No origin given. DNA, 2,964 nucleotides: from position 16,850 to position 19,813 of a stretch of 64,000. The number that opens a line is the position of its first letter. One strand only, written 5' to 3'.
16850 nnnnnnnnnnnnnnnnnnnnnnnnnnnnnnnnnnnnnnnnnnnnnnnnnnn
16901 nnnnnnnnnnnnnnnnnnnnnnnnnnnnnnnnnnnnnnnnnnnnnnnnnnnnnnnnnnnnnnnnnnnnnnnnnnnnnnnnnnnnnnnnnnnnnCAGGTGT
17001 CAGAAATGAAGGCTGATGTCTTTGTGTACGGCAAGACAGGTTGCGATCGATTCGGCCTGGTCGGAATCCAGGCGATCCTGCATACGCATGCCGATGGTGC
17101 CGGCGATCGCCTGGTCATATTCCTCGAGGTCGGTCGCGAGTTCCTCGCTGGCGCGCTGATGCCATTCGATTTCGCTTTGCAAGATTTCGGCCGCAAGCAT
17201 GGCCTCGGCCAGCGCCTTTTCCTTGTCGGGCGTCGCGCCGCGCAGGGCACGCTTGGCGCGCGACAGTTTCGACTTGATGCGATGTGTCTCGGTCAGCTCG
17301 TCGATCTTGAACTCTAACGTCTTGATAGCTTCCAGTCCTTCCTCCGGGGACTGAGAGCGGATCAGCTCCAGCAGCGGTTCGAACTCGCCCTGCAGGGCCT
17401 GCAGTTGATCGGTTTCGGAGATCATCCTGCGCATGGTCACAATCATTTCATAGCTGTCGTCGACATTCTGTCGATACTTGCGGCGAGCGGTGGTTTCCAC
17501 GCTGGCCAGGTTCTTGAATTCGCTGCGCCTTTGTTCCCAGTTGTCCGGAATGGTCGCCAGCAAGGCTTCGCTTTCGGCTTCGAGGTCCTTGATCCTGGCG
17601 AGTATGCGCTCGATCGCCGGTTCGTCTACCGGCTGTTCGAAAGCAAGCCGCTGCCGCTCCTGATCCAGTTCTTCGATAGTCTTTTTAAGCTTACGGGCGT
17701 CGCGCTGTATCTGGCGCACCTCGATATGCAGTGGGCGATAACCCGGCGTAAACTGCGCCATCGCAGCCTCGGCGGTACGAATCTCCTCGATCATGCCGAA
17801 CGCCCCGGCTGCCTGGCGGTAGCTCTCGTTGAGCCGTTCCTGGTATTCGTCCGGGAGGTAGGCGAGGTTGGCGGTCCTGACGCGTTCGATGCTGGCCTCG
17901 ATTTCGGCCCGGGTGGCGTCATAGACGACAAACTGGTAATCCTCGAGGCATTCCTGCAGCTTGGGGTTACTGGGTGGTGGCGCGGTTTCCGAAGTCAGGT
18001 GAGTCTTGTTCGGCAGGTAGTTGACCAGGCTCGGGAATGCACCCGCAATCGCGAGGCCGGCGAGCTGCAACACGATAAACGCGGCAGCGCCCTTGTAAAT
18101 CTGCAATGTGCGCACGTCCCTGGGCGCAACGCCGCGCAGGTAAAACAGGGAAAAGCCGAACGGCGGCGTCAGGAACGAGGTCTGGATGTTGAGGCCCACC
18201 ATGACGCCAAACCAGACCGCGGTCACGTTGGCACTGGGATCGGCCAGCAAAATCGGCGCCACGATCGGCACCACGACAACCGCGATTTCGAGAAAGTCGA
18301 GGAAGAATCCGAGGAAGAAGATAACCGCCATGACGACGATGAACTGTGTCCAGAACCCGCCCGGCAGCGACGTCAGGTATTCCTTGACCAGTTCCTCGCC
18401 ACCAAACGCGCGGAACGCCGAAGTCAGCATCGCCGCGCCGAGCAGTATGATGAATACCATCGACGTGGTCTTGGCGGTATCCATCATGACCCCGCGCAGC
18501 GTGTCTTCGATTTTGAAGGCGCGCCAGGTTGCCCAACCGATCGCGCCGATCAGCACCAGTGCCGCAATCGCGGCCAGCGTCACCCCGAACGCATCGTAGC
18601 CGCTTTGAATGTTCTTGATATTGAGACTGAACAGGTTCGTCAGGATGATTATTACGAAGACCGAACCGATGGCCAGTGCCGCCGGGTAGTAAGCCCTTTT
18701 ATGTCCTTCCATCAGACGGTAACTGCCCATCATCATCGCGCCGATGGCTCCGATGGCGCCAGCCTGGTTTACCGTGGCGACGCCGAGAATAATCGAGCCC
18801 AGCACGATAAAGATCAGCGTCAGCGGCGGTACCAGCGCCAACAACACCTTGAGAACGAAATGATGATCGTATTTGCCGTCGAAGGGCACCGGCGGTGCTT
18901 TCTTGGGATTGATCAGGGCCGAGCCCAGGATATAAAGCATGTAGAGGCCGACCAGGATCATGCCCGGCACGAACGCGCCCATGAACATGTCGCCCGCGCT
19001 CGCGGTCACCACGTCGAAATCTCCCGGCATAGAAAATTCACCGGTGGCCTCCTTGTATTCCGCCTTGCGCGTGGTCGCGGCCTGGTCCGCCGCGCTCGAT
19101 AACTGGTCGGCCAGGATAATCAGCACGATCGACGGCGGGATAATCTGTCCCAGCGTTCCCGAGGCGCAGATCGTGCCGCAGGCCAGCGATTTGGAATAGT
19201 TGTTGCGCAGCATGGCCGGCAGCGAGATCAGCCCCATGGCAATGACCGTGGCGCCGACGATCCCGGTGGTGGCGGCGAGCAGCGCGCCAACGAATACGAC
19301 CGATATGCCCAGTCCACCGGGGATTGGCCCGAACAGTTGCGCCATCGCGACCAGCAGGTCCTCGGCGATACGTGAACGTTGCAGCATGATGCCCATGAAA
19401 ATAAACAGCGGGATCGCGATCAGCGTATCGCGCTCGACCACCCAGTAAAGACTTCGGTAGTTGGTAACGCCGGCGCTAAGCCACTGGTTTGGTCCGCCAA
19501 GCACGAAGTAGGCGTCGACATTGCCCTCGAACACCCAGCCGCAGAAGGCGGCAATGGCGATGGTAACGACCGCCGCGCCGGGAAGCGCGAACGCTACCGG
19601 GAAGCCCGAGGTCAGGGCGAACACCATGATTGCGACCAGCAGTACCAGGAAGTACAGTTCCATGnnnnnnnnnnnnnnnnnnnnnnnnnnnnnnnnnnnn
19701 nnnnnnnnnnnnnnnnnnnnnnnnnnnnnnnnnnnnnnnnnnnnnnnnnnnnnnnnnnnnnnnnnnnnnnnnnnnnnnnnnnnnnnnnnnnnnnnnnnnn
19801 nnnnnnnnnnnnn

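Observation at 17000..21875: Atypical TRAP transporter: DctM with a ~360-aa C-terminal coiled-coil cytoplasmic domain and an N-terminally extended DctQ, heading a dctPQM-AEC-MFS operon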

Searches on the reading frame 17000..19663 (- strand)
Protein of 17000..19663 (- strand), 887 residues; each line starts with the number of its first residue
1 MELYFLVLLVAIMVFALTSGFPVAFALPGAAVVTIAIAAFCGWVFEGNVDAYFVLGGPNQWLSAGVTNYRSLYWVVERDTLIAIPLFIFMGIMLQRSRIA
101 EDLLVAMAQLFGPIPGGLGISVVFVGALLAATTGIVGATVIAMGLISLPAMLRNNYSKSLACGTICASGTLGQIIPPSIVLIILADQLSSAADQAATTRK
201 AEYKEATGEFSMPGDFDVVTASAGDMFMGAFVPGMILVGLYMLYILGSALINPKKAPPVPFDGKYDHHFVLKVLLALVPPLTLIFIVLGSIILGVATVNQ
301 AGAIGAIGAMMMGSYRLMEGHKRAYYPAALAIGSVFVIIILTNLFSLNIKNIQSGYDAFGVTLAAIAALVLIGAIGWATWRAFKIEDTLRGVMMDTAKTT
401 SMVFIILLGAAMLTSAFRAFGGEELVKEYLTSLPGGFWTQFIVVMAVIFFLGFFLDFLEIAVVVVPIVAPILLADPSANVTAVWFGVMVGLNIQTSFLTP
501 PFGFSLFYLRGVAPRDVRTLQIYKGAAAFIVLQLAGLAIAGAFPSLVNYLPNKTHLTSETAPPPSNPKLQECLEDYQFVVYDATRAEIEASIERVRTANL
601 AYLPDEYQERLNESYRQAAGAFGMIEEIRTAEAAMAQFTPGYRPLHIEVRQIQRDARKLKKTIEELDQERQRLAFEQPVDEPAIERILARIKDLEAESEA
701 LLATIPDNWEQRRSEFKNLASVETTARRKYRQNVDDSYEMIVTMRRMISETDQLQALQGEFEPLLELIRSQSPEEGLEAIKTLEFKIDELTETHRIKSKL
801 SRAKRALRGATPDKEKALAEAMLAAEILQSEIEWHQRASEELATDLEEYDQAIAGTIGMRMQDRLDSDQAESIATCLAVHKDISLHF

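Call 3: search_protein_families(library=pfam, proteins=[window:17000-19663:-], max_evalue=0.01)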
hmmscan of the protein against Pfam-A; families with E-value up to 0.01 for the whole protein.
window:17000-19663:- (887 aa): 2 families
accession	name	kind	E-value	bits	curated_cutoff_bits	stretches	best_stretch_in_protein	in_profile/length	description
PF06808.19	DctM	-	4.4e-61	207.4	23.8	3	12-186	3-157/413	Tripartite ATP-independent periplasmic transporter, DctM component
PF03600.22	CitMHS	-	1.2e-06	28.3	31.9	1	366-498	11-140/336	Citrate transporter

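Call 4: search_protein_families(library=ncbifam, proteins=[window:17000-19663:-], max_evalue=0.01)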
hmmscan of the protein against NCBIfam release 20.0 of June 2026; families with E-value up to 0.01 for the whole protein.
window:17000-19663:- (887 aa): 3 families
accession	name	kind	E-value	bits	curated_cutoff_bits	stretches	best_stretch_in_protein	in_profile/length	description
TIGR00786.1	dctM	subfamily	8.8e-79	265.1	268.45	2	72-350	31-277/405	TRAP transporter large permease subunit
NF011634.1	PRK15060.1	equivalog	2.7e-16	59.6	800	2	80-185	55-160/425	2,3-diketo-L-gulonate TRAP transporter large permease YiaN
TIGR02168.1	SMC_prok_B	equivalog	0.0011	16.8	567.35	1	617-855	670-907/1181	chromosome segregation protein SMC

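Call 6: find_encoding_contigs(protein=window:17000-19663:-, flank=6000, max_places=4)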
Protein window:17000-19663:- (887 aa): no gene with exactly this product is on record in the collection.

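Call 11: find_homologous_proteins(query=window:17000-19663:-, max_evalue=1e-20)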
Query window:17000-19663:- (887 aa): 8000 proteins with E <= 1e-20 among 8000 candidates; the best 120 are listed.
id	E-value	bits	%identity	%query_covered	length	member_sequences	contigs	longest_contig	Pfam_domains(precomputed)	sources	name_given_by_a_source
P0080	0.0e+0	1861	95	100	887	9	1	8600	PF06808.19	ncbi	ncbi:MAG: TRAP transporter large permease subunit [Gammaproteobacteria bacterium]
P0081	0.0e+0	1739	88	100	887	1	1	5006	PF06808.19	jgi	-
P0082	0.0e+0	1738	88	100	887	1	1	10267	PF06808.19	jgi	-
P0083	0.0e+0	1728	88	100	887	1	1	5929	PF06808.19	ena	-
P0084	0.0e+0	1721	87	100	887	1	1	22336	PF06808.19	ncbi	-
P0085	0.0e+0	1704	87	100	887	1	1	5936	PF06808.19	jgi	-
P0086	0.0e+0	1696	86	100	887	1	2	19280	PF06808.19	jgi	-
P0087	0.0e+0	1687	85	100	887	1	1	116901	PF06808.19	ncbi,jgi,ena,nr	ncbi:MAG: TRAP transporter large permease subunit [Gammaproteobacteria bacterium]|nr:TRAP transporte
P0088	0.0e+0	1684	85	100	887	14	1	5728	PF06808.19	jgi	jgi:tripartite ATP-independent transporter DctM subunit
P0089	0.0e+0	1681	86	100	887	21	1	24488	PF06808.19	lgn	-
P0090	0.0e+0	1680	84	100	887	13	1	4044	PF06808.19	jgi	jgi:tripartite ATP-independent transporter DctM subunit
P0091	0.0e+0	1674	84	100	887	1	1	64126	PF06808.19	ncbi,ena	-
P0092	0.0e+0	1673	84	100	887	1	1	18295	PF06808.19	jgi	jgi:tripartite ATP-independent transporter DctM subunit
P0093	0.0e+0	1672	84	100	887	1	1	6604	PF06808.19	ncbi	-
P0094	0.0e+0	1667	84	100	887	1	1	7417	PF06808.19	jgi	jgi:tripartite ATP-independent transporter DctM subunit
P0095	0.0e+0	1665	84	100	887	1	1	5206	PF06808.19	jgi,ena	-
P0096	0.0e+0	1663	84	100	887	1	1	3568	PF06808.19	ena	-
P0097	0.0e+0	1653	83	100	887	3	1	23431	PF06808.19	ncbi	-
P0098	0.0e+0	1641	83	100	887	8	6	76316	PF06808.19,PF03600.23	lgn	-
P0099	0.0e+0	1625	82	100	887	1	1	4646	PF06808.19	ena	-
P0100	0.0e+0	1617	82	100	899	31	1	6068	PF06808.19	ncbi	-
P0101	0.0e+0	1616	82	100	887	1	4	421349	PF06808.19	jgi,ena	-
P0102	0.0e+0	1612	82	100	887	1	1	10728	PF06808.19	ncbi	ncbi:MAG: TRAP transporter large permease subunit [Gammaproteobacteria bacterium]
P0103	0.0e+0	1610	82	100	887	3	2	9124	PF06808.19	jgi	jgi:tripartite ATP-independent transporter DctM subunit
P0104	0.0e+0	1609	81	100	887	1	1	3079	PF06808.19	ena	-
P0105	0.0e+0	1606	82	100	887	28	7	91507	PF06808.19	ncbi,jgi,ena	jgi:tripartite ATP-independent transporter DctM subunit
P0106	0.0e+0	1605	81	100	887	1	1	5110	PF06808.19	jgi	-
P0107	0.0e+0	1603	82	100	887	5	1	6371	PF06808.19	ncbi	-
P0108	0.0e+0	1602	81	100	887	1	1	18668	PF06808.19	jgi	-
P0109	0.0e+0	1602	81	100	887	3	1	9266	PF06808.19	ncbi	-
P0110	0.0e+0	1594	81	100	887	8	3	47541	PF06808.19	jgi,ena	-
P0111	0.0e+0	1594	81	100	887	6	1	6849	PF06808.19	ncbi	-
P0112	0.0e+0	1593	81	100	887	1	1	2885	PF06808.19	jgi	-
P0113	0.0e+0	1589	80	100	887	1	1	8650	PF06808.19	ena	-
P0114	0.0e+0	1588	80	100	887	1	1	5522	PF06808.19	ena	-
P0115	0.0e+0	1585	81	100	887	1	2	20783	PF06808.19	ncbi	-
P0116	0.0e+0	1582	80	100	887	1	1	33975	PF06808.19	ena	-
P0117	0.0e+0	1573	79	100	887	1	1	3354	PF06808.19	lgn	-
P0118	0.0e+0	1573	80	100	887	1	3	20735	PF06808.19,PF03600.23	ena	-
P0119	0.0e+0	1570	80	100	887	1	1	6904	PF06808.19,PF03600.23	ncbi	-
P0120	0.0e+0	1568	81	100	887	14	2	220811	PF06808.19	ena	-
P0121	0.0e+0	1567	80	100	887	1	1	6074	PF06808.19,PF03600.23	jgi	jgi:tripartite ATP-independent transporter DctM subunit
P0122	0.0e+0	1567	80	100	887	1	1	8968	PF06808.19,PF03600.23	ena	-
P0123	0.0e+0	1566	80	100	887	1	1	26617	PF06808.19,PF03600.23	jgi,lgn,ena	-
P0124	0.0e+0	1566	79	100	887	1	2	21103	PF06808.19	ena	-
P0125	0.0e+0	1565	80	100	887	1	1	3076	PF06808.19,PF03600.23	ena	-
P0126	0.0e+0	1563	80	100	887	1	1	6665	PF06808.19,PF03600.23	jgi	-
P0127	0.0e+0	1562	80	100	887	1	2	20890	PF06808.19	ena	-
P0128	0.0e+0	1561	79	98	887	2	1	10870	PF06808.19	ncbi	-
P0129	0.0e+0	1559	79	100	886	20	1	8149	PF06808.19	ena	-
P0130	0.0e+0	1558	80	100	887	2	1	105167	PF06808.19,PF03600.23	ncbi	-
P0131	0.0e+0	1558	80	100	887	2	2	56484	PF06808.19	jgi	-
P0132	0.0e+0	1557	79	100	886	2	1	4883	PF06808.19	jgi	jgi:tripartite ATP-independent transporter DctM subunit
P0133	0.0e+0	1555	79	100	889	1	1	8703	PF06808.19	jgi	-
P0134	0.0e+0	1554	80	100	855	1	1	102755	PF06808.19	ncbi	-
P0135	0.0e+0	1554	79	100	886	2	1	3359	PF06808.19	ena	-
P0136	0.0e+0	1551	79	100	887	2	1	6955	PF06808.19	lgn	-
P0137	0.0e+0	1549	79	100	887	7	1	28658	PF06808.19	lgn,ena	-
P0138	0.0e+0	1545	78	100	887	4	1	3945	PF06808.19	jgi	jgi:tripartite ATP-independent transporter DctM subunit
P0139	0.0e+0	1545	88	89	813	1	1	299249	PF06808.19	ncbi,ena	-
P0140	0.0e+0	1544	78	100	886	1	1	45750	PF06808.19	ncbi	-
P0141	0.0e+0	1542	78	100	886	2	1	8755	PF06808.19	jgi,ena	-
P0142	0.0e+0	1541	79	100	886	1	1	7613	PF06808.19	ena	-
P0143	0.0e+0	1541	79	100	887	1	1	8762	PF06808.19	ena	-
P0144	0.0e+0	1539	78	100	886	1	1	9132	PF06808.19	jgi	-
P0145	0.0e+0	1538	78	100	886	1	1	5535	PF06808.19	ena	-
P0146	0.0e+0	1538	78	100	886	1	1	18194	PF06808.19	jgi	-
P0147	0.0e+0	1537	79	100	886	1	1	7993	PF06808.19,PF03600.23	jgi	jgi:tripartite ATP-independent transporter DctM subunit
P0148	0.0e+0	1536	78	100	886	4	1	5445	PF06808.19,PF10046.15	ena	-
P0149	0.0e+0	1535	78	100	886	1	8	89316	PF06808.19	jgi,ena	jgi:tripartite ATP-independent transporter DctM subunit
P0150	0.0e+0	1535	79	100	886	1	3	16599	PF06808.19,PF03600.23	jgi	jgi:tripartite ATP-independent transporter DctM subunit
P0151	0.0e+0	1534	79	100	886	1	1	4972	PF06808.19,PF03600.23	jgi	jgi:tripartite ATP-independent transporter DctM subunit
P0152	0.0e+0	1532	78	100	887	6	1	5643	PF06808.19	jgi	jgi:tripartite ATP-independent transporter DctM subunit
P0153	0.0e+0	1532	77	100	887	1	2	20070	PF06808.19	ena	-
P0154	0.0e+0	1530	77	100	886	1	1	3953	PF06808.19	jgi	jgi:tripartite ATP-independent transporter DctM subunit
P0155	0.0e+0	1530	78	100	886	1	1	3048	PF06808.19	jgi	jgi:tripartite ATP-independent transporter DctM subunit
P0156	0.0e+0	1529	77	100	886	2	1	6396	PF06808.19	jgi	jgi:tripartite ATP-independent transporter DctM subunit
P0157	0.0e+0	1529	79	100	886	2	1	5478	PF06808.19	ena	-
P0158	0.0e+0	1526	77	100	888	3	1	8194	PF06808.19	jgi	jgi:tripartite ATP-independent transporter DctM subunit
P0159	0.0e+0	1526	78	100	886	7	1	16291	PF06808.19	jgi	-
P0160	0.0e+0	1526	77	100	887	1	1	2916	PF06808.19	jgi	-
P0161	0.0e+0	1525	77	100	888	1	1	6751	PF06808.19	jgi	jgi:tripartite ATP-independent transporter DctM subunit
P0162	0.0e+0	1525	78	100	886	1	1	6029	PF06808.19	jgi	jgi:tripartite ATP-independent transporter DctM subunit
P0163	0.0e+0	1524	78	100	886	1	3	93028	PF06808.19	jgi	jgi:tripartite ATP-independent transporter DctM subunit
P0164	0.0e+0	1523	77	100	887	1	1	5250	PF06808.19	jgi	-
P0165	0.0e+0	1523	76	100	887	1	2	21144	PF06808.19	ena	-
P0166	0.0e+0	1523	78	100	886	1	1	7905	PF06808.19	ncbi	-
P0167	0.0e+0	1523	76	100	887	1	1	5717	PF06808.19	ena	-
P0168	0.0e+0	1522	78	100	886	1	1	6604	PF06808.19,PF03600.23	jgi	-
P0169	0.0e+0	1522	77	100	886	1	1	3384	PF06808.19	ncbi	-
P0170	0.0e+0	1521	77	100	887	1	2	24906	PF06808.19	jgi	-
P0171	0.0e+0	1521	78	100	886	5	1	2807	PF06808.19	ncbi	-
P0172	0.0e+0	1521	77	100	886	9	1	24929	PF06808.19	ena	-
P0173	0.0e+0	1519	77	100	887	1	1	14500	PF06808.19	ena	-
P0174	0.0e+0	1519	77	100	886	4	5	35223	PF06808.19,PF03600.23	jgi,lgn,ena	-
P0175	0.0e+0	1518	78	100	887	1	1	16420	PF06808.19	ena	-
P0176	0.0e+0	1514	78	100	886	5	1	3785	PF06808.19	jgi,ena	-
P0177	0.0e+0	1513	77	100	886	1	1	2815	PF06808.19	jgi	jgi:tripartite ATP-independent transporter DctM subunit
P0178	0.0e+0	1511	77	100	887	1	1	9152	PF06808.19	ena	-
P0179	0.0e+0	1510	77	100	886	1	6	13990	PF06808.19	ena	-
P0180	0.0e+0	1502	77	100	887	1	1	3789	PF06808.19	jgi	jgi:tripartite ATP-independent transporter DctM subunit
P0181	0.0e+0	1500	77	100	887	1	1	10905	PF06808.19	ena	-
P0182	0.0e+0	1499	77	100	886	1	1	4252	PF27734.1,PF06808.19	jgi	-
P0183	0.0e+0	1497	77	100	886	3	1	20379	PF06808.19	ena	-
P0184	0.0e+0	1497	77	100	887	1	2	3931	PF06808.19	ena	-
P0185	0.0e+0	1495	77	100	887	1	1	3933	PF06808.19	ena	-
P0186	0.0e+0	1493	77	100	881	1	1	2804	PF06808.19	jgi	-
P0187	0.0e+0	1492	76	100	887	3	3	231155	PF06808.19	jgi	-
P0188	0.0e+0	1486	76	100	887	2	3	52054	PF06808.19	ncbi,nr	ncbi:MAG: TRAP transporter large permease subunit [Gammaproteobacteria bacterium]|nr:TRAP transporte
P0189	0.0e+0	1484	76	100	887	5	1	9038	PF06808.19,PF03600.23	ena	-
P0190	0.0e+0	1483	76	100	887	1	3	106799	PF06808.19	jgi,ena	jgi:tripartite ATP-independent transporter DctM subunit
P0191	0.0e+0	1483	76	100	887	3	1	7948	PF06808.19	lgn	-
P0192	0.0e+0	1481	76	100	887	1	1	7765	PF06808.19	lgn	-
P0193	0.0e+0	1480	76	100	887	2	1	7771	PF06808.19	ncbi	-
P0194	0.0e+0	1479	75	100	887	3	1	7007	PF06808.19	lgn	-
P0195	0.0e+0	1476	75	100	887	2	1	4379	PF06808.19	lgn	-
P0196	0.0e+0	1476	75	100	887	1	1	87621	PF06808.19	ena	-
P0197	0.0e+0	1474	75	100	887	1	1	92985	PF06808.19,PF03600.23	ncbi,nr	ncbi:MAG: TRAP transporter large permease subunit [Gammaproteobacteria bacterium]|nr:TRAP transporte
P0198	0.0e+0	1474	76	100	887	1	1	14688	PF06808.19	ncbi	-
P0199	0.0e+0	1474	75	100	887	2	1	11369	PF06808.19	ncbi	-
